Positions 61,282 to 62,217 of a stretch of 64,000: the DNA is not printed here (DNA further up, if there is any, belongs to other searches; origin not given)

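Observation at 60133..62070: Sec-signal protein with a PT-TG-like module and a TNT/NADase-like toxin head, with no recognisable delivery system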

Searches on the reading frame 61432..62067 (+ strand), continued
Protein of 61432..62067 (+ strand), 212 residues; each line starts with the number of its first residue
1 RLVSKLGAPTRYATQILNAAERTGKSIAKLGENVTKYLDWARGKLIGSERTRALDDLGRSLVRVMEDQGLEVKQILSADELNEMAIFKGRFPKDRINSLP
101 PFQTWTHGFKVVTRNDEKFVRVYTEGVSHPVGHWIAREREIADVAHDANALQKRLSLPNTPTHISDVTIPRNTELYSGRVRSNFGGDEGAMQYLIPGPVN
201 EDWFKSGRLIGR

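Call 88: find_encoding_contigs(protein=P0082, flank=5000, max_places=1)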
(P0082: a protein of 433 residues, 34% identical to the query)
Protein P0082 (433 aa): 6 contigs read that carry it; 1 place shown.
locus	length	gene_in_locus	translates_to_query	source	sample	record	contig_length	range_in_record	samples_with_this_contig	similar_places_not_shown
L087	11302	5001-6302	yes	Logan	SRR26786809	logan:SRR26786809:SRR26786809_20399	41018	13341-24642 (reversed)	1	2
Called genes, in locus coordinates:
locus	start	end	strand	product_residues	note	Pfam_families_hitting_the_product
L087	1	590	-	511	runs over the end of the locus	PF17289:Terminase_6C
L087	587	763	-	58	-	-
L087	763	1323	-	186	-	PF03592:Terminase_2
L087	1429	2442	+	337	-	-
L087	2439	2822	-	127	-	PF11750:DUF3307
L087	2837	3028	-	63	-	-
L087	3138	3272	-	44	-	-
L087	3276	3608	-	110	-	-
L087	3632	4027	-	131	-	-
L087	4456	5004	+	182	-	-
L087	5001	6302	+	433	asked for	PF14449:PT-TG (weak)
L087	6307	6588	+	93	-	-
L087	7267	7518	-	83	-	-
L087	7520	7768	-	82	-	-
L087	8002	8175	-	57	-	-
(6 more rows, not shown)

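Call 89: find_encoding_contigs(protein=P0009, flank=4000, max_places=1)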
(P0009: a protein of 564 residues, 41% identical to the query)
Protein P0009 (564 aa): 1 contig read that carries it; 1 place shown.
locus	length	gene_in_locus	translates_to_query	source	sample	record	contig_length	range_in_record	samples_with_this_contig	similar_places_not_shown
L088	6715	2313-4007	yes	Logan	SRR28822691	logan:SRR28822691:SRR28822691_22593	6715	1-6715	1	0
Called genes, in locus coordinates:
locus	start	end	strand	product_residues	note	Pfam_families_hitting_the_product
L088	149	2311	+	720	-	PF01935:DUF87 (faint), PF10412:TrwB_AAD_bind (faint), PF12696:TraG-D_C (weak)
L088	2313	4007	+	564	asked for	PF14449:PT-TG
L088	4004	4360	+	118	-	PF25857:DUF7957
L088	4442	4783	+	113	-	PF05973:Gp49 (weak)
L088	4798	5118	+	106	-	PF21716:dnstrm_HI1420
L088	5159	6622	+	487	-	PF14319:Zn_Tnp_IS91, PF04986:Y2_Tnp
